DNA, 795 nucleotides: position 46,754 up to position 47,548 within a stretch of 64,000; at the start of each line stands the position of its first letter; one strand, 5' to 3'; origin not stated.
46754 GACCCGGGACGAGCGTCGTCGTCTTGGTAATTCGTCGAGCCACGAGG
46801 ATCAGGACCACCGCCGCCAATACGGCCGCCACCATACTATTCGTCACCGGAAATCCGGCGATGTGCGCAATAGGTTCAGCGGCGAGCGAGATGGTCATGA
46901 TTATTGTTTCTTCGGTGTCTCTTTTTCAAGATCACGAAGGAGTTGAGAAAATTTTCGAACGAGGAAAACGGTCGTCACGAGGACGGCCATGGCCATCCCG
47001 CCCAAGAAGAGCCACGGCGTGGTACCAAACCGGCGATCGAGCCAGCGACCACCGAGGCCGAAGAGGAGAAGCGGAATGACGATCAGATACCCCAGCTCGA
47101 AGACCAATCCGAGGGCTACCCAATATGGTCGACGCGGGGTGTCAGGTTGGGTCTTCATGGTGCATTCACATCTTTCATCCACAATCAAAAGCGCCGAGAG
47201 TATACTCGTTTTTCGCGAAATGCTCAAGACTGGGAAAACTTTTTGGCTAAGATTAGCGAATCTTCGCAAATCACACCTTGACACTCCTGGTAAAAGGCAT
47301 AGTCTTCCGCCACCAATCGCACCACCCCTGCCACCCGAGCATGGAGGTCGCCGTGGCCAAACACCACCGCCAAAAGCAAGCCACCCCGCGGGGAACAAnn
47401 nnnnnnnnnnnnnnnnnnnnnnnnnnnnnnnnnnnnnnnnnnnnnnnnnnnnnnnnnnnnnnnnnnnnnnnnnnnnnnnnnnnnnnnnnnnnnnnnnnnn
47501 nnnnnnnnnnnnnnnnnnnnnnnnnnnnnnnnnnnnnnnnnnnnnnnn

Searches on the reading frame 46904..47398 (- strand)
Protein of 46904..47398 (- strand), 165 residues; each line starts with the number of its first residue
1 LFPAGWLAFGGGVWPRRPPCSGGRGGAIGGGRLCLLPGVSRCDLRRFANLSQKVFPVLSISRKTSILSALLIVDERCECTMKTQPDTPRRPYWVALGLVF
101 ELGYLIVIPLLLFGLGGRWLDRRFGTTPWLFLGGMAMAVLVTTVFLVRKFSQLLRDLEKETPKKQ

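Call 70: search_protein_families(library=pfam, proteins=[window:46904-47398:-], max_evalue=0.01)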
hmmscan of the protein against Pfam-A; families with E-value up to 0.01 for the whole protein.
window:46904-47398:- (165 aa): 1 family
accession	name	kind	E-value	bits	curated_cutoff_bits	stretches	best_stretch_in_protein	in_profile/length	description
PF09527.15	ATPase_gene1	-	4.5e-09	36.7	26.6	1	96-140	1-45/54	Putative F0F1-ATPase subunit Ca2+/Mg2+ transporter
